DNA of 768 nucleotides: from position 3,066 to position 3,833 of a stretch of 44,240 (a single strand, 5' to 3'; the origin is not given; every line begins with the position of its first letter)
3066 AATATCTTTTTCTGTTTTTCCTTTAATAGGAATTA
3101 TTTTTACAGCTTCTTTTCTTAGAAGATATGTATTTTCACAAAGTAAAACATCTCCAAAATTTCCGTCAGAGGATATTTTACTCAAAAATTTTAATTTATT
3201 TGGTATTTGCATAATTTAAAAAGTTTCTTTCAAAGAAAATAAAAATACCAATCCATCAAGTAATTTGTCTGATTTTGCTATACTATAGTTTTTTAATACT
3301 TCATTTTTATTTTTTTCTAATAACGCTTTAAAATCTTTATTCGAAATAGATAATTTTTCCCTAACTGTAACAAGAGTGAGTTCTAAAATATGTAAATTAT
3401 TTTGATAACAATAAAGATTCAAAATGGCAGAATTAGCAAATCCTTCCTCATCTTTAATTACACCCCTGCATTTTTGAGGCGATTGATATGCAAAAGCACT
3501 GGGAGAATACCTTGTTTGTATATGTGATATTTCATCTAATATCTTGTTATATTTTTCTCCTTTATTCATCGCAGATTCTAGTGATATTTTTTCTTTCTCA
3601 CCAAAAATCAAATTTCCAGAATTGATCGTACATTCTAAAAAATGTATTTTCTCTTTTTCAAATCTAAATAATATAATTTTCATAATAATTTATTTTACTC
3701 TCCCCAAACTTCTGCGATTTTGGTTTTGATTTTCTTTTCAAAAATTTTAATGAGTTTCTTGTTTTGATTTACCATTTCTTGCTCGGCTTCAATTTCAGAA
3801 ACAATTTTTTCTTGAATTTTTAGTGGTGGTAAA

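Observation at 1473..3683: Candidate new defence module: RuvC-fold protein + Ser/Thr kinase + HEPN-like protein inside a type I R-M operon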

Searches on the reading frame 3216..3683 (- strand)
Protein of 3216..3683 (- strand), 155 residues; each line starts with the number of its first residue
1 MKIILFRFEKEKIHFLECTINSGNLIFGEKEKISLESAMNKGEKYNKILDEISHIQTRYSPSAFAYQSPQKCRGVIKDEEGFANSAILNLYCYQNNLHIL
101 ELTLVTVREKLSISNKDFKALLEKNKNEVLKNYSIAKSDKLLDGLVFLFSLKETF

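Call 3: search_protein_families(library=pfam, proteins=[window:3216-3683:-], max_evalue=0.1)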
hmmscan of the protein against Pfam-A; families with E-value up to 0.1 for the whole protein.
window:3216-3683:- (155 aa): 0 families

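Call 4: search_protein_families(library=padloc, proteins=[window:3216-3683:-], max_evalue=0.1)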
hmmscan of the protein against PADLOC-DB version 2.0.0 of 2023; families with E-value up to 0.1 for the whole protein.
window:3216-3683:- (155 aa): 0 families

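Call 5: search_protein_families(library=ncbifam, proteins=[window:3216-3683:-], max_evalue=0.1)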
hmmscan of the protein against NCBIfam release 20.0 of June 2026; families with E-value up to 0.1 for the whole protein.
window:3216-3683:- (155 aa): 0 families

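Call 6: search_protein_families(library=phrogs, proteins=[window:3216-3683:-], max_evalue=0.1)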
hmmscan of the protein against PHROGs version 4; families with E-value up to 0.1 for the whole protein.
window:3216-3683:- (155 aa): 1 family
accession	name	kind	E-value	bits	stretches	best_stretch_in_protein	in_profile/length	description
phrog_28521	-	unknown function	0.028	14.8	1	79-100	4-25/43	-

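Call 7: find_homologous_proteins(query=window:3216-3683:-, max_evalue=0.01)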
Query window:3216-3683:- (155 aa): 76 proteins with E <= 0.01 among 132 candidates.
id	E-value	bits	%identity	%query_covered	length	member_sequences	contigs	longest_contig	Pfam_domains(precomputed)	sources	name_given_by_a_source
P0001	1.5e-93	328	100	100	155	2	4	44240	-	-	-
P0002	5.8e-70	252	78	100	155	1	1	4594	-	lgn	-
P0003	4.9e-69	249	78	100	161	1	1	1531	-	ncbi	-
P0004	2.2e-68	247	77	100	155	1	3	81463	-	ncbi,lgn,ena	-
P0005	6.1e-67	242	72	100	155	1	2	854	-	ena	-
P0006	2.7e-66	240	76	100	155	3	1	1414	-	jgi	-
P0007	8.8e-66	238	76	100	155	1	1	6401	-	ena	-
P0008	4.6e-63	230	70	100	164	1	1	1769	-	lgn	-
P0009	1.0e-59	219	67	100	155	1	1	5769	-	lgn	-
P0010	1.3e-59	218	70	95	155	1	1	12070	-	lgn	-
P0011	1.8e-59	218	68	98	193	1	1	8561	-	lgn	-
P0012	1.7e-58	215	66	100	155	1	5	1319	-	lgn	-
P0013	3.7e-58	214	66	100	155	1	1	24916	-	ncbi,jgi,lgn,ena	ncbi:MAG: hypothetical protein WCI36_05365 [bacterium]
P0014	4.6e-58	213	64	98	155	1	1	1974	-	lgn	-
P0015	5.4e-58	213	65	99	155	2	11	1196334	-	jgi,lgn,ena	jgi:hypothetical protein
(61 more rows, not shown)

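Call 10: find_related_loci(query=A1, collection=genome_contigs, flank=10000)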
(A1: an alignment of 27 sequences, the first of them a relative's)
Query A1 (155 aa) in genome_contigs; peptide patterns used: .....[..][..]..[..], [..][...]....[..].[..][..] (x = any residue, [..] = any of these).
84 stretches matched a pattern; 18 encode a relative of the query (tblastn E <= 1e-3); 17 distinct loci.
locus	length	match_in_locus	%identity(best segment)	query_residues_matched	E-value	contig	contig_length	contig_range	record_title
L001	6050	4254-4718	77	1-155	2e-73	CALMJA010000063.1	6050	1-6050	MAG TPA_asm: uncultured Candidatus Gracilibacteria bacterium isolate SRR2107216_bin.96_CONCOCT_v1.1_MAG genome assembly,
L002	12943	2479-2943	66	1-155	2e-64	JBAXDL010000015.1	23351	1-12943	MAG: bacterium isolate ELA218 MAG218_15, whole genome shotgun sequence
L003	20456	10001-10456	64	1-152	9e-64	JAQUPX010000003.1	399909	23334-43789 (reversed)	MAG: bacterium isolate STD1_36 NODE_32_length_399909_cov_8.670833_Sandtown_D1, whole genome shotgun sequence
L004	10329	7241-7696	67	1-152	1e-63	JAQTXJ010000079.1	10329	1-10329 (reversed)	MAG: bacterium isolate STC_131 NODE_15454_length_10329_cov_3.643893_Sandtown_C, whole genome shotgun sequence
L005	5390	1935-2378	65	1-148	8e-63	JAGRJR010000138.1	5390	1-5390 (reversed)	MAG: Lysobacterales bacterium isolate HKST-UBA250 NODE_138_length_5390_cov_3.036891, whole genome shotgun sequence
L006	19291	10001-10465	66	1-155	1e-60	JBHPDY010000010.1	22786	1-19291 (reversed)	Candidatus Margulisiibacteriota bacterium isolate SAG AM-311-D06 NODE_10_length_22786_cov_25.963266, whole genome shotgu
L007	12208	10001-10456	57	1-152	2e-52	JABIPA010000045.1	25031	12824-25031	MAG: bacterium isolate SI072_bin107 k141_1900938, whole genome shotgun sequence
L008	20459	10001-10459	59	1-153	9e-52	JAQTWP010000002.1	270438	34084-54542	MAG: Candidatus Gracilibacteria bacterium isolate STC_113 NODE_72_length_270438_cov_12.042773_Sandtown_C, whole genome s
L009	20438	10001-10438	58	1-146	8e-51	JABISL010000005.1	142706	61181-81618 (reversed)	MAG: bacterium isolate SI072_bin188 k141_3248086, whole genome shotgun sequence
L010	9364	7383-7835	59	1-151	2e-49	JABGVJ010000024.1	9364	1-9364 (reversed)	MAG: bacterium isolate SI034_bin25 k141_1963572, whole genome shotgun sequence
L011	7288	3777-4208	56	1-144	1e-48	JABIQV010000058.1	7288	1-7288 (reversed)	MAG: bacterium isolate SI072_bin15 k141_1172153, whole genome shotgun sequence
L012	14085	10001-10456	55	1-152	3e-46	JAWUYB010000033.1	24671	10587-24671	MAG: Candidatus Gracilibacteria bacterium isolate HBSea_ice_MAG768 BAT.768_507766_flag=0_multi=5.9976_len=24671, whole g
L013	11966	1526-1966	52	2-148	2e-43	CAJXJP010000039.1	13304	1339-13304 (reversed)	TPA_asm: uncultured Candidatus Gracilibacteria bacterium isolate SRR3646320_bin.1_MetaBAT_v2.12.1_MAG genome assembly, c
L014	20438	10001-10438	48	1-148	1e-37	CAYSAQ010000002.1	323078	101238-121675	MAG TPA_asm: uncultured Candidatus Marinamargulisbacteria bacterium isolate binchicken_co47_117 genome assembly, contig:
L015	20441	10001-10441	53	1-148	3e-37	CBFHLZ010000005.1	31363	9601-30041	MAG: Patescibacteria group bacterium isolate AGTU_283_bin_10_strict genome assembly, contig: AGTU_283_bin_10_strict_c5,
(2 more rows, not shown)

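Call 16: search_solved_structures(query=A1, max_evalue=10, show_alignments=2)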
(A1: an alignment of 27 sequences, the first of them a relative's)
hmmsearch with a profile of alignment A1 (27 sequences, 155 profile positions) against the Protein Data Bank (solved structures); distinct sequences matched with E-value up to 10: 4.
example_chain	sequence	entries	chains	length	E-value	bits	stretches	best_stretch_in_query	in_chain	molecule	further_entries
2e2e_A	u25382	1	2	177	0.15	15.4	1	48-122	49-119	Formate-dependent nitrite reductase complex nrfG subunit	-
7txx_A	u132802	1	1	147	0.27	14.5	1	54-96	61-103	BA5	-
2be9_A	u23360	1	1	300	0.34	14.2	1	44-107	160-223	Aspartate carbamoyltransferase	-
1pg5_A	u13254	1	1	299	0.34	14.2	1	44-107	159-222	Aspartate carbamoyltransferase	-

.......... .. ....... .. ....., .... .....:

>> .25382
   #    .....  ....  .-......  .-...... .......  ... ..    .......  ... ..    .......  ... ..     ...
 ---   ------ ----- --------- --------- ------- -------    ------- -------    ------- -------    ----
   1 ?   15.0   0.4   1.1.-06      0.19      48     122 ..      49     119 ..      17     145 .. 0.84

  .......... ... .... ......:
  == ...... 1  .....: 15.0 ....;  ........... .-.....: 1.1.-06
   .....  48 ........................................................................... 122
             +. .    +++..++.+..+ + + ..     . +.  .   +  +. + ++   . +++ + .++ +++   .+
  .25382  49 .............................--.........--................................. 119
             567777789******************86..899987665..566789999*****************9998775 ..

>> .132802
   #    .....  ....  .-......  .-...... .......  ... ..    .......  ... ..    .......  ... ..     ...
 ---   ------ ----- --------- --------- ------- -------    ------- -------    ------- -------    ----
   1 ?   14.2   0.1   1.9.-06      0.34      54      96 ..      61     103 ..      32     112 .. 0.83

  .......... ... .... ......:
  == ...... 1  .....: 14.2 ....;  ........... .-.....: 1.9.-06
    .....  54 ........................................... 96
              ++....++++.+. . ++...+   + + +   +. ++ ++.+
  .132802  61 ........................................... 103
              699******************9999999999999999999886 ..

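Call 23: predict_structure(alignment_id=A1)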
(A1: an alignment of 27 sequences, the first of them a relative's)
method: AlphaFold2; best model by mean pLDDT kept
length: 155 residues; sequences in the alignment: 27
mean_pLDDT: 91.6   pTM: 0.86
mean pLDDT of the five models: 91.6, 90.0, 89.6, 88.7, 87.5
residues with pLDDT >= 90: 117; 70-90: 34; 50-70: 4; < 50: 0
segments of 3 or more residues with pLDDT < 50: none
pLDDT, mean of each block of 10 residues (from residue 1): 94 94 90 86 91 97 90 72 91 97 94 96 96 91 95 90
secondary structure, 60 per line:
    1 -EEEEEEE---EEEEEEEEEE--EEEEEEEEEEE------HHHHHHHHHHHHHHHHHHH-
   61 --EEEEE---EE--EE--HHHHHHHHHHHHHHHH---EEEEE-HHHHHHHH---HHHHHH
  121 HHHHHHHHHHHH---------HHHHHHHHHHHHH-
elements in order: E2-8 E12-21 E24-34 H41-59 E63-67 H79-94 E98-102 H104-111 H115-132 H142-154

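Call 25: fold_search(model_id=the predicted structure, library=pdb)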
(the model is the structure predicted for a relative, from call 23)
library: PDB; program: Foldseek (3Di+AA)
matches with E <= 10: 1417; with E <= 0.001: 28
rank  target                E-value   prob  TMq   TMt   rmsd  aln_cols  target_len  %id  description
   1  1hjr_A                1.9e-07  1.00  0.66  0.65   4.8       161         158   13  ATOMIC STRUCTURE OF THE RUVC RESOLVASE: A HOLLIDAY JUNCTION-SPECIFIC ENDONUCLEASE FROM E. COLI (released 1995-02-07)
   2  7w8d_B                4.1e-07  1.00  0.66  0.69   5.1       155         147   12  The structure of Deinococcus radiodurans RuvC (released 2022-08-17)
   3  7w8d_A                2.1e-06  1.00  0.69  0.68   4.5       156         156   13  The structure of Deinococcus radiodurans RuvC (released 2022-08-17)
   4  7xhj_A                2.1e-06  1.00  0.68  0.68   4.6       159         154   14  Crystal structure of RuvC from Deinococcus radiodurans (released 2022-07-06)
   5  4ep4_A                5.5e-06  1.00  0.63  0.59   5.0       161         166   10  Thermus thermophilus RuvC structure (released 2012-11-14)
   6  6s16_A                5.8e-06  1.00  0.68  0.67   4.3       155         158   11  T. thermophilus RuvC in complex with Holliday junction substrate (released 2019-09-25)
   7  4ld0_A                8.4e-06  1.00  0.65  0.64   4.6       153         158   13  T. thermophilus RuvC in complex with Holliday junction substrate (released 2013-09-04)
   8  6lw3_A                8.9e-06  1.00  0.64  0.65   4.9       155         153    9  Crystal structure of RuvC from Pseudomonas aeruginosa (released 2020-02-26)
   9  4ld0_B                1.1e-05  1.00  0.65  0.64   4.6       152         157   10  T. thermophilus RuvC in complex with Holliday junction substrate (released 2013-09-04)
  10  7xhj_B                1.1e-05  1.00  0.65  0.67   5.0       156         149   14  Crystal structure of RuvC from Deinococcus radiodurans (released 2022-07-06)
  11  6s16_B                2.5e-05  1.00  0.66  0.63   4.8       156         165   10  T. thermophilus RuvC in complex with Holliday junction substrate (released 2019-09-25)
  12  4ep5                  6.1e-05  1.00  0.60  0.59   4.9       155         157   10  Thermus thermophilus RuvC structure (released 2012-11-14)
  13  1kcf_A                8.2e-05  1.00  0.59  0.42   5.6       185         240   10  Crystal Structure of the Yeast Mitochondrial Holliday Junction Resolvase, Ydc2 (released 2001-11-28)
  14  6p7b_B                1.4e-04  1.00  0.56  0.58   5.9       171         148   12  Crystal structure of Fowlpox virus resolvase and substrate Holliday junction DNA complex (released 2020-04-29)
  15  7epq_B                2.0e-04  1.00  0.38  0.23   5.4       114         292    9  Crystal structure of exopolyphosphatase (PPX) from Porphyromonas gingivalis in complex with sulfate and magnesium ions (released 2022-05-11)
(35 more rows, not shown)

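Call 27: search_dna_similar(query=window:3216-3683:-, collection=phages, mode=protein, max_evalue=0.01)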
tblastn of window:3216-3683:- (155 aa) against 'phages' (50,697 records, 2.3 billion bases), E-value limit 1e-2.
No match.

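Call 29: find_related_loci(query=A1, collection=metagenome_contigs, flank=8000)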
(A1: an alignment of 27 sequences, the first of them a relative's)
Query A1 (155 aa) in metagenome_contigs; peptide patterns used: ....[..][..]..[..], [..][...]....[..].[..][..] (x = any residue, [..] = any of these).
266 stretches matched a pattern; 12 encode a relative of the query (tblastn E <= 1e-3); 12 distinct loci.
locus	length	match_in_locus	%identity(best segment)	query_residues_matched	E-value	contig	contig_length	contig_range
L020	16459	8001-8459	65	1-153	8e-65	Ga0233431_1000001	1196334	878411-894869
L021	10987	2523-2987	66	1-155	8e-65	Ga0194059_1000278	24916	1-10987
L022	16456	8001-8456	67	1-152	9e-64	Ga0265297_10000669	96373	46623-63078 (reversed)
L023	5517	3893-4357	61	1-155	1e-56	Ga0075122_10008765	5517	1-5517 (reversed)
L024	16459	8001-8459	65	1-153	8e-65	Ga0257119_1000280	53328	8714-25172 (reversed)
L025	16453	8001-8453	59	1-151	1e-49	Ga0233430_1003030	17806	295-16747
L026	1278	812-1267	59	1-152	3e-51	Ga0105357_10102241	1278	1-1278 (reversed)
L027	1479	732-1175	56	1-148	7e-48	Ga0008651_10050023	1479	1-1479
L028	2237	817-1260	51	1-148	1e-45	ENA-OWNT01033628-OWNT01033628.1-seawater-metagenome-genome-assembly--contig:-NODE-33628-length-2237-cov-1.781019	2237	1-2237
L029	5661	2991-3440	49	2-152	9e-44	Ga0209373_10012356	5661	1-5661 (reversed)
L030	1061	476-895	48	1-140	3e-40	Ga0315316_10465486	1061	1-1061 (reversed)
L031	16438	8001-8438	48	1-148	4e-38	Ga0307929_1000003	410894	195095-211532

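Call 57: search_protein_families(library=pfam, proteins=[L002:4006-5499:+], max_evalue=0.05)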
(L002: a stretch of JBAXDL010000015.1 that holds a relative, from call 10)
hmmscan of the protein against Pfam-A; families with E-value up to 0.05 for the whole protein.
L002:4006-5499:+ (497 aa): 4 families
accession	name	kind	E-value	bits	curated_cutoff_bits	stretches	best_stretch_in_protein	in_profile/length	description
PF11074.14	DUF2779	-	1.1e-32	113.4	23.3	1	304-427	1-126/126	Domain of unknown function(DUF2779)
PF13482.12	RNase_H_2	-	0.001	19.4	22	1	320-494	9-164/165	RNase_H superfamily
PF01930.23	Cas_Cas4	-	0.0019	18.7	22.7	0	102-194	54-139/160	Domain of unknown function DUF83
PF03175.18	DNA_pol_B_2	-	0.0053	16.1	25.8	1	460-496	126-160/468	DNA polymerase type B, organellar and viral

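Call 61: fold_search(model_id=the predicted structure, library=viral)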
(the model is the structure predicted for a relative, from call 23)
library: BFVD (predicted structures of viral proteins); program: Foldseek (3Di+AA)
matches with E <= 10: 1162; with E <= 0.001: 73
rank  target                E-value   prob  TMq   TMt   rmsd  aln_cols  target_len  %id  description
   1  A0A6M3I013            7.1e-08  1.00  0.67  0.66   4.9       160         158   14  (no name in the UniProt tables at hand)
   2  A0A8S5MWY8            8.5e-08  1.00  0.65  0.52   5.0       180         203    8  Crossover junction endodeoxyribonuclease [Myoviridae sp. ct3wi9]
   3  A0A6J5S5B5            2.1e-07  1.00  0.62  0.47   6.9       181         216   13  Uncharacterized protein [uncultured Caudovirales phage]
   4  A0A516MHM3            3.6e-07  1.00  0.61  0.62   5.0       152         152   15  (no name in the UniProt tables at hand)
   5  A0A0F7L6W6            3.8e-07  1.00  0.69  0.64   4.5       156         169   15  Holliday junction resolvase RuvC [uncultured marine virus]
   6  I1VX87                5.2e-07  1.00  0.66  0.53   6.0       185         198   11  (no name in the UniProt tables at hand)
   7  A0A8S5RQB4            9.5e-07  1.00  0.67  0.47   4.9       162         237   17  (no name in the UniProt tables at hand)
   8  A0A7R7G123            1.5e-06  1.00  0.66  0.66   4.3       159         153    9  (no name in the UniProt tables at hand)
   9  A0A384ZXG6            1.5e-06  1.00  0.63  0.55   5.0       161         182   14  Putative holliday junction resolvase [Dickeya phage vB_DsoM_JA29]
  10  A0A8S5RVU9            1.5e-06  1.00  0.59  0.56   6.1       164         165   17  RuvC [Siphoviridae sp. ctHip2]
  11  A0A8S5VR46            2.5e-06  1.00  0.61  0.54   5.1       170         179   10  (no name in the UniProt tables at hand)
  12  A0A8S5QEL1            2.5e-06  1.00  0.47  0.19  13.5       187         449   15  Uncharacterized protein [Myoviridae sp. ctn8H20]
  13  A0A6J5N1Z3            3.2e-06  1.00  0.57  0.50   5.9       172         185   12  Uncharacterized protein [uncultured Caudovirales phage]
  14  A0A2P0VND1            3.8e-06  1.00  0.61  0.51   5.9       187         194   12  Putative Holliday junction resolvase [Tetraselmis virus 1]
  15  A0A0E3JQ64            4.0e-06  1.00  0.61  0.58   5.9       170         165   14  Holliday junction resolvase [Bacillus phage Stahl]
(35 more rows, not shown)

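Call 80: find_related_loci(query=A1, collection=viral_contigs, flank=6000)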
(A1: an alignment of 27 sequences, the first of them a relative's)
Query A1 (155 aa) in viral_contigs; peptide patterns used: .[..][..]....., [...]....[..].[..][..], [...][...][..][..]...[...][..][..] (x = any residue, [..] = any of these).
88 stretches matched a pattern, but none encodes a relative of the query by tblastn (E <= 1e-3).

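Call 85: search_protein_families(library=pfam, proteins=[L020:2132-5134:+, L020:5128-6753:+, L020:6746-7966:+, L020:9636-11132:+, L023:727-1776:+, L023:1953-2513:+, L023:2545-3711:+, L029:1420-2823:-, L029:588-1136:-, L029:4848-5444:-], max_evalue=0.001)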
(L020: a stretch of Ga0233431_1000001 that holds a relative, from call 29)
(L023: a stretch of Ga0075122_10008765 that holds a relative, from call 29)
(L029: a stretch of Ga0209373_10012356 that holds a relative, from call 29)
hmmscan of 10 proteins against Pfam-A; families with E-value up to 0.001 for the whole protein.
L020:2132-5134:+ (1000 aa): 5 families
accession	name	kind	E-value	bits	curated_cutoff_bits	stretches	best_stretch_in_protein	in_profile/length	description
PF18766.7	SWI2_SNF2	-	8.2e-40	137.2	26.7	1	292-509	1-204/221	SWI2/SNF2 ATPase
PF04313.20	HSDR_N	-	1e-27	97.7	25.1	1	3-177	2-187/198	Type I restriction enzyme R protein N terminus (HSDR_N)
PF04851.21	ResIII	-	2.2e-22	80.2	22.5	1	288-460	3-162/164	Type III restriction enzyme, res subunit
PF22679.2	T1R_D3-like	-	1.5e-16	61.6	27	1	567-664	58-157/158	Type I restriction enzyme subunit R domain 3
PF00271.37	Helicase_C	-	0.00031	21.4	23.5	0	558-650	19-108/110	Helicase conserved C-terminal domain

L020:5128-6753:+ (541 aa): 3 families
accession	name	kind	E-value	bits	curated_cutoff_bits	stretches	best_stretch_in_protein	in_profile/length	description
PF02384.22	N6_Mtase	-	3e-67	227.6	20.4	1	179-495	3-306/311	N-6 DNA Methylase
PF07669.17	Eco57I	-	1.7e-08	35.2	25.3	1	258-406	8-171/171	Eco57I restriction-modification methylase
PF05175.20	MTS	-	0.00029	21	23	1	211-313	20-110/170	Methyltransferase small domain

L020:6746-7966:+ (406 aa): 1 family
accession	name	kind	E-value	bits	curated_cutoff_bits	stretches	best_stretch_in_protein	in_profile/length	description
PF01420.25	Methylase_S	-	1.7e-28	100.4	22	2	213-383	1-154/168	Type I restriction modification DNA specificity domain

L020:9636-11132:+ (498 aa): 2 families
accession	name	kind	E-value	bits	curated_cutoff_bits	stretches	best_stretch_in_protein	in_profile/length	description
PF11074.14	DUF2779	-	4.4e-45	153.5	23.3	1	302-428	1-126/126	Domain of unknown function(DUF2779)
PF13482.12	RNase_H_2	-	0.0003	21.2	22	1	354-495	42-164/165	RNase_H superfamily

L023:727-1776:+ (349 aa): 3 families
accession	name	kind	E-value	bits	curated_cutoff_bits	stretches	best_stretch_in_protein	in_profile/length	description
PF02773.21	S-AdoMet_synt_C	-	4.4e-33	114.6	25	1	221-349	2-138/138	S-adenosylmethionine synthetase, C-terminal domain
PF00438.25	S-AdoMet_synt_N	-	3.2e-25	89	33.1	1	30-101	2-73/99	S-adenosylmethionine synthetase, N-terminal domain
PF02772.21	S-AdoMet_synt_M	-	2.5e-13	50.7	29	1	124-216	3-118/120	S-adenosylmethionine synthetase, central domain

L023:1953-2513:+ (186 aa): 1 family
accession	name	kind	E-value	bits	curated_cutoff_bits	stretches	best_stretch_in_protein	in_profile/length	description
PF00565.23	SNase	-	3.9e-21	75.9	21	1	82-181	1-106/107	Staphylococcal nuclease homologue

L023:2545-3711:+ (388 aa): 4 families
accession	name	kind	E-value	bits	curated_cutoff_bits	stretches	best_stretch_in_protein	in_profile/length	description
PF13784.11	Fic_N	-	3e-19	69.3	26.7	1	53-134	1-81/82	Fic/DOC family N-terminal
PF02661.23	Fic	-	1.3e-16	61.6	24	1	167-243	28-93/93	Fic/DOC family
PF21248.3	SoFic-like_C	-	1.4e-07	32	27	1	327-382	21-76/76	Protein adenylyltransferase SoFic-like, C-terminal domain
PF13730.12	HTH_36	-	0.00011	22.4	25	1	333-366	22-55/55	Helix-turn-helix domain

L029:1420-2823:- (467 aa): 1 family
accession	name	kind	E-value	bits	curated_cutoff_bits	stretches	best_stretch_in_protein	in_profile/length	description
PF13289.12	SIR2_2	-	5.9e-23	82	24.5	1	140-273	2-141/141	SIR2-like domain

L029:588-1136:- (182 aa): 1 family
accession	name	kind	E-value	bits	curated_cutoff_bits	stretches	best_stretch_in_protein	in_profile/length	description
PF12724.12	Flavodoxin_5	-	8e-07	29.9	27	0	58-130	37-118/145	Flavodoxin domain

L029:4848-5444:- (198 aa): 0 families

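Call 90: search_protein_families(library=pfam, proteins=[L003:11274-13139:-, L003:8592-9668:+, L006:8746-9726:-, L006:10511-11809:-, L007:10452-10928:-, L014:11523-12104:+], max_evalue=0.001)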
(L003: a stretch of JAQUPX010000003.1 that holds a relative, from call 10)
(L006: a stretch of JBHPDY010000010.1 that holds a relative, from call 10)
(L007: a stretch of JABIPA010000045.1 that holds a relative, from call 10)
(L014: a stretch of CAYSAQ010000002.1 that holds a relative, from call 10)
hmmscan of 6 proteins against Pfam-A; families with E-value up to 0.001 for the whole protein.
L003:11274-13139:- (621 aa): 4 families
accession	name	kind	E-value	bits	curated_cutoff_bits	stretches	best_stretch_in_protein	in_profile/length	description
PF13517.12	FG-GAP_3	-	3.9e-31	107.9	26.9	5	83-144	1-61/61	FG-GAP-like repeat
PF01839.29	FG-GAP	-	8.5e-12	45.1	22.1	1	129-150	5-26/37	FG-GAP repeat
PF21955.1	CarG-like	-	0.00034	21.2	28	0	133-173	9-52/144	Carbapenem resistance protein CarG-like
PF18962.6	Por_Secre_tail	-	0.00081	20.1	27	0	556-615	15-74/75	Secretion system C-terminal sorting domain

L003:8592-9668:+ (358 aa): 1 family
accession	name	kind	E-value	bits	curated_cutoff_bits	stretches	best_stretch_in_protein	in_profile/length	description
PF04143.19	Sulf_transp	-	1.3e-10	41.8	27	1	218-326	1-109/310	Sulphur transport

L006:8746-9726:- (326 aa): 1 family
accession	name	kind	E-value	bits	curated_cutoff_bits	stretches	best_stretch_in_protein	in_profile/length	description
PF01145.31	Band_7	-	2.5e-30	106.3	23.6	1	41-234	2-175/176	SPFH domain / Band 7 family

L006:10511-11809:- (432 aa): 2 families
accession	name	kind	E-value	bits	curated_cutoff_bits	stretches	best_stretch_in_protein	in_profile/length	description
PF11700.14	ATG22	-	7.9e-67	226.4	24.1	2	146-419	189-473/482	Vacuole effluxer Atg22 like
PF07690.21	MFS_1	-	4.6e-32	111.7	33.4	2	29-375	10-338/347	Major Facilitator Superfamily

L007:10452-10928:- (158 aa): 1 family
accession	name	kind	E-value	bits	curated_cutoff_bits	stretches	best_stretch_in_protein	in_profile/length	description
PF02639.20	DUF188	-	1.2e-41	141.9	24.3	1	23-151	1-129/130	Uncharacterized BCR, YaiI/YqxD family COG1671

L014:11523-12104:+ (193 aa): 2 families
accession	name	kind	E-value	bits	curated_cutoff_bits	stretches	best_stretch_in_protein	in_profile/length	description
PF18955.5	DUF5698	-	7.1e-22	78.1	27.5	1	26-83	1-58/58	Domain of unknown function (DUF5698)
PF10035.14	DUF2179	-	4.2e-06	26.9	22.8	1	117-166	2-53/55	Uncharacterized protein conserved in bacteria (DUF2179)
